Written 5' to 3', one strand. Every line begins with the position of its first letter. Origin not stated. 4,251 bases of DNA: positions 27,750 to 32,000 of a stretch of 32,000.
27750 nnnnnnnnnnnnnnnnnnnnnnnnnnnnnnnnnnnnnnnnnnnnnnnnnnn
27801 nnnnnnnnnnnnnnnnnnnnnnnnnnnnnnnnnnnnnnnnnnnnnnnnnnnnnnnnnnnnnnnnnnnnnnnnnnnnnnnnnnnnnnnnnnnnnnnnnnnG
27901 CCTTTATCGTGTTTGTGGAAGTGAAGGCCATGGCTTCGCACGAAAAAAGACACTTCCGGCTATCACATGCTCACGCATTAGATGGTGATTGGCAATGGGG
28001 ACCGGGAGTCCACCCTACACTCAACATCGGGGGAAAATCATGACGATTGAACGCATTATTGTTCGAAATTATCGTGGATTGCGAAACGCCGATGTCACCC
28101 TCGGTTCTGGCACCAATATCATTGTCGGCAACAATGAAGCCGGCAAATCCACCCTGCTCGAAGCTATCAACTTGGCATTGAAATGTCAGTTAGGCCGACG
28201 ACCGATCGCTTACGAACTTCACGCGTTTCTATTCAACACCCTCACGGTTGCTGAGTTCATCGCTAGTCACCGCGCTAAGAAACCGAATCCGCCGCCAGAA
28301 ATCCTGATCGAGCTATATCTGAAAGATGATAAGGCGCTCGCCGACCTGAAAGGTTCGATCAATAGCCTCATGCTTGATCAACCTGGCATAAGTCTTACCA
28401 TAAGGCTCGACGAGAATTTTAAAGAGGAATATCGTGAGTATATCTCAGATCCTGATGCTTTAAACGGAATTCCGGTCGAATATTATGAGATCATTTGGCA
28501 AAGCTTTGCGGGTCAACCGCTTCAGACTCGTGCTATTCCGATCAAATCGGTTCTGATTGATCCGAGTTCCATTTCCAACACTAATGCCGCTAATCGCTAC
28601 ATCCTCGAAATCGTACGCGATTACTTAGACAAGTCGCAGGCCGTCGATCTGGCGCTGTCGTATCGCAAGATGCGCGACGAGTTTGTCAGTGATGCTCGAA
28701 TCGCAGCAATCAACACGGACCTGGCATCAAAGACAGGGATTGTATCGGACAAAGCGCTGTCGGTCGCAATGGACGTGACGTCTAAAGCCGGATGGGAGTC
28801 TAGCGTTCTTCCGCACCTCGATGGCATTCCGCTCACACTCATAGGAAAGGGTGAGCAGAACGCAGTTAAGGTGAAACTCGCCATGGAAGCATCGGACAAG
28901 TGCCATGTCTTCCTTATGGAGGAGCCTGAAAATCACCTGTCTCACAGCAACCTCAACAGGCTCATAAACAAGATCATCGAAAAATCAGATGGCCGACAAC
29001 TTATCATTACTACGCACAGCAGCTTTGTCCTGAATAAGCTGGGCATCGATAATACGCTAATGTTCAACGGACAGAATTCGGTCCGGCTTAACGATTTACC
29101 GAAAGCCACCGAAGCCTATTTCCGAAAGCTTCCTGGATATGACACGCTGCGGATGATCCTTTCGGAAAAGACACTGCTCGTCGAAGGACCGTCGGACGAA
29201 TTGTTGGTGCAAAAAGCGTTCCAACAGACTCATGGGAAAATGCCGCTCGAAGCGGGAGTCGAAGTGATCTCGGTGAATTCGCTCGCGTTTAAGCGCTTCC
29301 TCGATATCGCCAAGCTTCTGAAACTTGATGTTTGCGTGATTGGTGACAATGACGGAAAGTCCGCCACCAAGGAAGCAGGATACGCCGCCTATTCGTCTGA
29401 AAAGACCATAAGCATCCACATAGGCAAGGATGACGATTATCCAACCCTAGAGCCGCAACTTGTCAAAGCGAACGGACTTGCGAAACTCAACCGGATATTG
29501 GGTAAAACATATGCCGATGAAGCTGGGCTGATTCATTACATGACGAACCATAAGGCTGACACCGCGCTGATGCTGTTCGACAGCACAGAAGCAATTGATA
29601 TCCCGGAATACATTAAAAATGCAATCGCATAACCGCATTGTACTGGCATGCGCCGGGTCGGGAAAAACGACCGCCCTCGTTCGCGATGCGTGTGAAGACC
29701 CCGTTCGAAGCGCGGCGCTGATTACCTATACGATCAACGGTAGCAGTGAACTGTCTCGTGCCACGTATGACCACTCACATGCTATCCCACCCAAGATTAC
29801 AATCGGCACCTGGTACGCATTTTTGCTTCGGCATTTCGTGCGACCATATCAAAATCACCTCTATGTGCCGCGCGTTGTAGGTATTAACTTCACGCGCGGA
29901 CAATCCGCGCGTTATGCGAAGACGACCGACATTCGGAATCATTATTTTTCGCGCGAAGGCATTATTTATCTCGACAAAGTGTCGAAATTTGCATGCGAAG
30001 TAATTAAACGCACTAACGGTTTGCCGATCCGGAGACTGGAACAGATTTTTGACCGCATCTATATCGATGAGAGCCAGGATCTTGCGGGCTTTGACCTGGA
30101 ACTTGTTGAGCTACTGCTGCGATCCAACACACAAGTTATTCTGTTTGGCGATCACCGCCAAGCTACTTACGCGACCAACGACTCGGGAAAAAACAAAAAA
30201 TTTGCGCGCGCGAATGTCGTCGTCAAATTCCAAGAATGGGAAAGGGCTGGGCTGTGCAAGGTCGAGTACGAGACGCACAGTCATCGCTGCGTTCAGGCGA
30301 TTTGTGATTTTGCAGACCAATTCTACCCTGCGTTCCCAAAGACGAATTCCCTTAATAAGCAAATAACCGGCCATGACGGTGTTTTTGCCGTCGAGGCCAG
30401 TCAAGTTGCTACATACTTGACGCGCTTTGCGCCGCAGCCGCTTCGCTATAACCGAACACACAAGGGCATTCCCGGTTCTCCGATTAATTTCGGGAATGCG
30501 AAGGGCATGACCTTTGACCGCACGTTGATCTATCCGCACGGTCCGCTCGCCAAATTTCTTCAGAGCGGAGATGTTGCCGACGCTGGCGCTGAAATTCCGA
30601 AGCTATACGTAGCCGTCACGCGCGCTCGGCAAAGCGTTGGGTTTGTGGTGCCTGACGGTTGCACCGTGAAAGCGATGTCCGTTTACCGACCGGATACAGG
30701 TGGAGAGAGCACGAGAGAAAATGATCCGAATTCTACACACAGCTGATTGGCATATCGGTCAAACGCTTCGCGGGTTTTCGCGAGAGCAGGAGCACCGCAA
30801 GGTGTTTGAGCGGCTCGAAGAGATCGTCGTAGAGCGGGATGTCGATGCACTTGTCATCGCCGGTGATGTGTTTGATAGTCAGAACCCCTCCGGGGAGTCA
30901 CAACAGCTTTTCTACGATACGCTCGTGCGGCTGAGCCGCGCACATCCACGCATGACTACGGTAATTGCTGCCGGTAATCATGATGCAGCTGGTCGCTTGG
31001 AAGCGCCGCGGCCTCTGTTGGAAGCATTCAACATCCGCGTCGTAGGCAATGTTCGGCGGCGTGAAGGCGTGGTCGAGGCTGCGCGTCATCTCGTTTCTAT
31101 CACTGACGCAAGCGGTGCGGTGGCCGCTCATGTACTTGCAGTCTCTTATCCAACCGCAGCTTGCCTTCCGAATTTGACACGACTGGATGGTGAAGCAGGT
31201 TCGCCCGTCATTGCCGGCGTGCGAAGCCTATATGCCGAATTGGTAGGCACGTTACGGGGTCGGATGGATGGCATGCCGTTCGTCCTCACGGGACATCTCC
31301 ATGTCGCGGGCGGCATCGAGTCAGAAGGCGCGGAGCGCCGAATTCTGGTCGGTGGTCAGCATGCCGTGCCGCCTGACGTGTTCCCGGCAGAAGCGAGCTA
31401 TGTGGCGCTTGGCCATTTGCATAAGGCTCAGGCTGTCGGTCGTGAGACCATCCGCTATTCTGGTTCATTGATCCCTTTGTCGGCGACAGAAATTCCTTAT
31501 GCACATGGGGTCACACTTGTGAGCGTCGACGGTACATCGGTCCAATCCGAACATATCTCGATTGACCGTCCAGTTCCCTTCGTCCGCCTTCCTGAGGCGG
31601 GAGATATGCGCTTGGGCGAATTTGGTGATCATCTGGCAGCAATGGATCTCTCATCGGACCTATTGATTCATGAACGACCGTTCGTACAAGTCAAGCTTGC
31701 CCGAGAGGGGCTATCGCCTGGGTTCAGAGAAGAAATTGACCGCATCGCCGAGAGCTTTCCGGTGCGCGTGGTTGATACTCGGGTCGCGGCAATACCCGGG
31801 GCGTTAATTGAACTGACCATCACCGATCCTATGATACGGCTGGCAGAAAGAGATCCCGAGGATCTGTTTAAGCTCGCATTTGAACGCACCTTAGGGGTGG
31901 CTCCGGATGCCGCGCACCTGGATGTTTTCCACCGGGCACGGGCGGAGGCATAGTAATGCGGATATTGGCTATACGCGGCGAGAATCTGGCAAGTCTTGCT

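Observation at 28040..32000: Gabija-like OLD nuclease and UvrD-like helicase with reading frames interlocked with SbcD-SbcC: candidate four-gene nuclease/helicase module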

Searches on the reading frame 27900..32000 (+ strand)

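Call 29: search_protein_families(library=padloc, proteins=[L001:10244-14011:+, L003:14071-14619:+, L003:14626-15060:+, L001:5550-6890:+, L001:6901-9009:+], max_evalue=0.001)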
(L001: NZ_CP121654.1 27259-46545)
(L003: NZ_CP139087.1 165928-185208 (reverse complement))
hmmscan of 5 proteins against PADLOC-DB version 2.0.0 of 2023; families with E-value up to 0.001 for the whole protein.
L001:10244-14011:+ (1256 aa): 14 families
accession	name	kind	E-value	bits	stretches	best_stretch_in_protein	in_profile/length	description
PDLC03859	LmuB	-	6.3e-30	102.9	2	31-432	25-403/611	-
PDLC04135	mad3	-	5.1e-22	76.9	2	1137-1245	246-348/374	mads_3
PDLC04140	mad8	-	9e-09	33.3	1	28-192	25-150/314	mads_8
PDLC03841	LeoBC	-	3.5e-08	31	0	34-144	81-109/601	-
PDLC00292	PtuA1|PtuA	-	4.7e-06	23.2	1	8-104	314-394/726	AAA ATPase domain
PDLC03865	LmuB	-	6.2e-06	22.7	0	344-568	520-719/1007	-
PDLC00519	JetC1|JetC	-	3.5e-05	20.2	1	34-59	27-52/1097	DUF3584 domain; MukB-like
PDLC02668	DndD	-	0.00011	19.4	1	18-62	18-62/659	DndD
PDLC02740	PbeC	-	0.00031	17.7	1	29-64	27-62/648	PbeC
PDLC03868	LmuB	-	0.00033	17.1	0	468-869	356-734/1035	-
PDLC02712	PbeC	-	0.0004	17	0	30-64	27-61/622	PbeC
PDLC00271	PtuA1|PtuA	-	0.00047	17.8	0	26-134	23-117/421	AAA ATPase domain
PDLC02756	PbeC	-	0.00048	17.2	1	19-57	19-58/643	PbeC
PDLC02663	DndD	-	0.00051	17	1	34-60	37-63/675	DndD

L003:14071-14619:+ (183 aa): 0 families

L003:14626-15060:+ (145 aa): 0 families

L001:5550-6890:+ (447 aa): 26 families (the best 25 are shown)
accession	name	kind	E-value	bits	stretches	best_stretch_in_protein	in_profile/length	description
PDLC04079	SIR2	-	1.2e-204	677.7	1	16-433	5-421/430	-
PDLC04084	SIR2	-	1.3e-47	161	1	43-408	23-388/414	-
PDLC02186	SIR2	-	5.3e-36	122.6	1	49-411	16-387/412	-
PDLC04090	SIR2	-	5.6e-33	112.7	1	45-409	27-397/426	-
PDLC04076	SIR2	-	6.1e-33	112.6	1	48-411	15-382/406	-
PDLC04093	SIR2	-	7.6e-31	105.5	1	60-382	22-318/395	-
PDLC04085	SIR2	-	4.9e-28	96.2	1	161-372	163-382/463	-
PDLC04081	SIR2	-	1.2e-25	88.5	1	187-368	127-295/345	-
PDLC04087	SIR2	-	1.2e-25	88.2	1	180-387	118-304/343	-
PDLC04075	SIR2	-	7.2e-23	79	1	181-381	172-360/414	-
PDLC04088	SIR2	-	1.1e-21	75.5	1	193-385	170-343/390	-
PDLC04094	SIR2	-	1.6e-20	71.7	1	184-367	137-294/399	-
PDLC04096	SIR2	-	1.6e-17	61.8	1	192-383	18-188/230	-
PDLC04082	SIR2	-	8.6e-17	59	1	179-382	114-299/345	-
PDLC04083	SIR2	-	1.4e-16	58.3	1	190-382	127-316/371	-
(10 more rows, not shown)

L001:6901-9009:+ (703 aa): 17 families
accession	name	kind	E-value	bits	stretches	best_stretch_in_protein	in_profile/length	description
PDLC04098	HerA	-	0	1029.6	1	1-692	1-684/686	-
PDLC04102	HerA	-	9.3e-86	286.6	1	13-684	10-647/654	-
PDLC04105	HerA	-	1.8e-85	285.6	2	436-691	321-569/576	-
PDLC04106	HerA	-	5.8e-83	277.6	1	92-693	84-664/667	-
PDLC02188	HerA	-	2.2e-62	209.7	2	412-692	301-577/578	-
PDLC04100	HerA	-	2.5e-55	186.3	2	481-678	392-576/580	-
PDLC02185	HerA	-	3.2e-55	186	2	488-677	404-582/585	-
PDLC04097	HerA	-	1e-47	161.1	2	489-676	431-613/618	-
PDLC04103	HerA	-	7.5e-45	151.3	2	441-675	351-575/579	-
PDLC04104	HerA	-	4.8e-43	145.3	1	446-680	133-360/379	-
PDLC04101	HerA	-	1.2e-16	58.5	1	113-265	100-244/400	-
PDLC04140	mad8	-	1.7e-16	58.7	1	177-613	27-259/314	mads_8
PDLC01055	HerA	-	2.5e-15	54.3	1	492-652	383-522/532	Type III coevolved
PDLC04099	HerA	-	8.7e-11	39.5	1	113-199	101-191/214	-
PDLC04107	HerA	-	6.1e-10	36.6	1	149-265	141-249/306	-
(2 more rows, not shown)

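Call 30: search_protein_families(library=pfam, proteins=[L001:10244-14011:+, L003:14071-14619:+, L003:14626-15060:+, L001:5550-6890:+, L001:6901-9009:+], max_evalue=0.001)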
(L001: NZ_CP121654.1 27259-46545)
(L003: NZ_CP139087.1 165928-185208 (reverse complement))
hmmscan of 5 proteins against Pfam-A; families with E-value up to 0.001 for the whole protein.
L001:10244-14011:+ (1256 aa): 6 families
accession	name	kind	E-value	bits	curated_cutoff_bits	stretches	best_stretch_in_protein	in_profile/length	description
PF13476.12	AAA_23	-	1.4e-25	91.5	27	1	6-223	2-184/201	AAA domain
PF02463.25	SMC_N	-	1.9e-09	37.8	40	1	524-1238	135-215/220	RecF/RecN/SMC N terminal domain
PF13558.12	SbcC_Walker_B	-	3.6e-09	37.2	27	1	1144-1206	19-89/90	SbcC/RAD50-like, Walker B motif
PF13555.12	AAA_29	-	6e-07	29.6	27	1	30-64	22-55/61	P-loop containing region of AAA domain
PF00005.33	ABC_tran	-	3.8e-05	24.7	25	0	33-66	14-47/137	ABC transporter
PF25199.1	nSTAND_NTPase5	-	0.00014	22.1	34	0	29-78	40-92/145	Novel STAND NTPase 5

L003:14071-14619:+ (183 aa): 0 families

L003:14626-15060:+ (145 aa): 0 families

L001:5550-6890:+ (447 aa): 1 family
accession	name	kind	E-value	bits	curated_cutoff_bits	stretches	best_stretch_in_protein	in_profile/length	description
PF13289.12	SIR2_2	-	1.1e-06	29.2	24.5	1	198-375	2-129/141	SIR2-like domain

L001:6901-9009:+ (703 aa): 3 families
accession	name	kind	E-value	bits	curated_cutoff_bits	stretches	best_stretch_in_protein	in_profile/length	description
PF01935.23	DUF87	-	3.6e-20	73.5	23.2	1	155-293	1-125/220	Helicase HerA, central domain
PF01580.24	FtsK_SpoIIIE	-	0.00015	21.7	24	0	163-198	26-60/221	FtsK/SpoIIIE family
PF10412.15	TrwB_AAD_bind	-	0.00065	19.1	20.5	0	178-239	16-63/387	Type IV secretion-system coupling protein DNA-binding domain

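Call 94: search_dna_similar(query=L001:6901-9009:+, collection=plasmids, mode=protein, max_rows=30, max_evalue=1e-50)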
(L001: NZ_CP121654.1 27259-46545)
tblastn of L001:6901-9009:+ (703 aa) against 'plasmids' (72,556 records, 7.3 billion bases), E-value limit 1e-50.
Records with a match: 214; places in all: 228; records where one place covers at least 80% of the query: 203.
Best place of each record, by identity: >=99% 1; 90-95% 2; 60-80% 10; <60% 201.
By first word of the organism name: Citrobacter 56; Escherichia 48; Klebsiella 37; Enterobacter 26; Salmonella 14; Bradyrhizobium 7; Proteus 3; Shigella 3; Methylocella 2; Sinorhizobium 2; and 12 more.
By predicted mobility (MOB-suite, as given by PLSDB): conjugative 104; mobilizable 64; non-mobilizable 46.
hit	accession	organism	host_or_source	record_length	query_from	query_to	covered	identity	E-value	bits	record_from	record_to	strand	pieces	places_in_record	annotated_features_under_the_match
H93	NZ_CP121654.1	Rhizobium sp. CB3171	Calliandra calothyrsus,cell culture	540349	1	703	100%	100.0%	0e+0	1414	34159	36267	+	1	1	DUF87 domain-containing protein | exonuclease SbcCD subunit D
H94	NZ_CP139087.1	Methylocella tundrae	Single cell,tundra wetland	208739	1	703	100%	93.7%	0e+0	1333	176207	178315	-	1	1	DUF87 domain-containing protein | exonuclease SbcCD subunit D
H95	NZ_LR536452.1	Methylocella tundrae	-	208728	1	660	94%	94.5%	0e+0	1255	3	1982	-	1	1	DUF87 domain-containing protein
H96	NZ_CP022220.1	Bradyrhizobium guangxiense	peanut,cell culture,roots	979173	1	695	99%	66.0%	0e+0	960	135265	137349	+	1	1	DUF87 domain-containing protein | SIR2 family protein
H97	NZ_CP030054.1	Bradyrhizobium guangzhouense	Arachis hypogaea,Microbe,nodule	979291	1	695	99%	66.0%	0e+0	960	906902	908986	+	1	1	DUF87 domain-containing protein | SIR2 family protein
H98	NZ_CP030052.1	Bradyrhizobium guangdongense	peanut,cell culture,roots of peanut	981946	1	695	99%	66.0%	0e+0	960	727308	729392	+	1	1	DUF87 domain-containing protein | SIR2 family protein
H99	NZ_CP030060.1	Bradyrhizobium sp. CCBAU 53351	Arachis hypogaea,Microbe,nodule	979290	1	695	99%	66.0%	0e+0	960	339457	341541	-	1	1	DUF87 domain-containing protein | SIR2 family protein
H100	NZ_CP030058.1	Bradyrhizobium guangdongense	Arachis hypogaea,Microbe,nodule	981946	1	695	99%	66.0%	0e+0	960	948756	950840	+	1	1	DUF87 domain-containing protein | SIR2 family protein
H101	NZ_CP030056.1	Bradyrhizobium sp. CCBAU 53340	Arachis hypogaea,Microbe,nodule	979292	1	695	99%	66.0%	0e+0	960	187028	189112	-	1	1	DUF87 domain-containing protein | SIR2 family protein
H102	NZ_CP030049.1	Bradyrhizobium sp. CCBAU 53338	Arachis hypogaea,Microbe,nodule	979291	1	695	99%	66.0%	0e+0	960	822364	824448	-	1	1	DUF87 domain-containing protein | SIR2 family protein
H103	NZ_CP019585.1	Sinorhizobium meliloti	Medicago arborea,tissue sample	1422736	1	694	99%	65.7%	0e+0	961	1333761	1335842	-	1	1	record has no annotation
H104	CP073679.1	Sinorhizobium meliloti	Medicago truncatula,cell culture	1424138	1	694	98%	66.0%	0e+0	966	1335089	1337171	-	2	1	SIR2 family protein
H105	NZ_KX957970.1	Vibrio parahaemolyticus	shrimp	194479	4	693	98%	47.7%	0e+0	595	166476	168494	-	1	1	DUF87 domain-containing protein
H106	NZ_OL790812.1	Proteus mirabilis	-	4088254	4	693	98%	47.6%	0e+0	597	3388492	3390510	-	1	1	none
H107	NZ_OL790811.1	Proteus mirabilis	-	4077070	4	693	98%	47.6%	0e+0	597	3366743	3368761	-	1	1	none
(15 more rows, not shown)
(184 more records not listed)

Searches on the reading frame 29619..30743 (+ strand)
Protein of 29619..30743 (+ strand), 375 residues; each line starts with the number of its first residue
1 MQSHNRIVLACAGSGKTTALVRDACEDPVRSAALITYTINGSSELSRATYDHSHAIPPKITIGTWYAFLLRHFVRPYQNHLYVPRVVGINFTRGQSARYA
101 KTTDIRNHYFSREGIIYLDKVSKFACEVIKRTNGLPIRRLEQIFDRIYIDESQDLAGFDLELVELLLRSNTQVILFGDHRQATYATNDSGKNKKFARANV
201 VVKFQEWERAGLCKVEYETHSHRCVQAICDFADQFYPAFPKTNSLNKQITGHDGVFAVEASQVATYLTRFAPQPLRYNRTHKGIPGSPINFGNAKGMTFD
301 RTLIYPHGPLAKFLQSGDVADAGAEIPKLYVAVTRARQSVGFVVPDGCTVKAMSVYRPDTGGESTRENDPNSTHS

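Call 3: search_protein_families(library=pfam, proteins=[window:29619-30743:+], max_evalue=0.01)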
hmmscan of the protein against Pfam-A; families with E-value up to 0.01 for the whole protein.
window:29619-30743:+ (375 aa): 4 families
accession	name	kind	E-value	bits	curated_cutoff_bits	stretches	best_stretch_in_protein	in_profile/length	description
PF00580.27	UvrD-helicase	-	2.7e-09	37.5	23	1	102-185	172-254/271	UvrD/REP helicase N-terminal domain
PF01443.25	Viral_helicase1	-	1.2e-07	32.2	21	1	143-342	59-226/228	Viral superfamily 1 RNA helicase core domain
PF13245.12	AAA_19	-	2e-06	28.5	25.1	1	2-185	10-132/134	AAA domain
PF13604.12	AAA_30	-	0.0029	17.8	27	0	139-182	85-128/191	AAA domain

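Call 4: search_protein_families(library=padloc, proteins=[window:29619-30743:+], max_evalue=0.01)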
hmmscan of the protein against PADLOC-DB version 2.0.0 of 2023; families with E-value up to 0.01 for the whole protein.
window:29619-30743:+ (375 aa): 43 families (the best 25 are shown)
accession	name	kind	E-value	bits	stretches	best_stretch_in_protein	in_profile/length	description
PDLC00148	GajB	-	9.3e-130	430.9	1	4-359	2-368/369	UrvD helicase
PDLC00140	GajB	-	7.1e-114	378.8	1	4-358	2-361/365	UrvD helicase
PDLC00120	GajB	-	1.4e-24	85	1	6-245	3-247/458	UrvD helicase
PDLC00118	GajB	-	1.7e-22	78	1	3-270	5-271/515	UrvD helicase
PDLC00122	GajB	-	3.8e-16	57.1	1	3-236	16-247/502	UrvD helicase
PDLC00123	GajB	-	6.5e-16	56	1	3-237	16-260/540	UrvD helicase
PDLC00127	GajB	-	3.2e-15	53.7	2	109-188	168-249/594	UrvD helicase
PDLC00117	GajB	-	7.2e-15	52.5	2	3-80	27-110/604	UrvD helicase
PDLC00130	GajB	-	3.2e-12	43.5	2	5-81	17-100/589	UrvD helicase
PDLC00107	GajB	-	3.5e-12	43.7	1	99-184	172-256/587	UrvD helicase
PDLC00136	GajB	-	4e-12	43.8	2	7-85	21-105/570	UrvD helicase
PDLC00131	GajB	-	5.1e-12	43.5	1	93-197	198-299/647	UrvD helicase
PDLC00106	GajB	-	6.6e-12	42.7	1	136-234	198-286/577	UrvD helicase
PDLC00138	GajB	-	8.5e-12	42.5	1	106-237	184-305/581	UrvD helicase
PDLC00112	GajB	-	1.4e-11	41.7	1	95-230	161-289/581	UrvD helicase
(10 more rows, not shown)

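Call 5: search_protein_families(library=ncbifam, proteins=[window:29619-30743:+], max_evalue=0.01)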
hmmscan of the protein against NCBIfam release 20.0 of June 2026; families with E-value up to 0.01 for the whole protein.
window:29619-30743:+ (375 aa): 6 families
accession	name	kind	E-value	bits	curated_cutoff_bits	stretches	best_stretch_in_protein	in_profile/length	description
NF041464.1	HelD_BACSU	equivalog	5e-06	24.7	419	1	139-247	542-641/779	RNA polymerase recycling motor HelD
NF008276.0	PRK11054.1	equivalog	2.1e-05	23.2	543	0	144-240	431-520/684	DNA helicase IV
TIGR01075.1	uvrD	equivalog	2.5e-05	22.8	1144.45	1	97-185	163-250/715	DNA helicase II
NF008743.0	PRK11773.1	equivalog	2.9e-05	22.7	965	0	111-185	182-255/720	DNA helicase II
NF053713.1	helicas_STM2767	equivalog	0.00024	19.6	550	1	116-192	293-364/665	STM2767 family DEAD/DEAH box helicase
TIGR01074.1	rep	equivalog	0.005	15.2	951.45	0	144-186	207-249/668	DNA helicase Rep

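Call 89: search_solved_structures(query=window:29619-30743:+, max_evalue=0.001, show_alignments=1)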
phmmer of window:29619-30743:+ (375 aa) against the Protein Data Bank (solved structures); distinct sequences matched with E-value up to 0.001: 0.
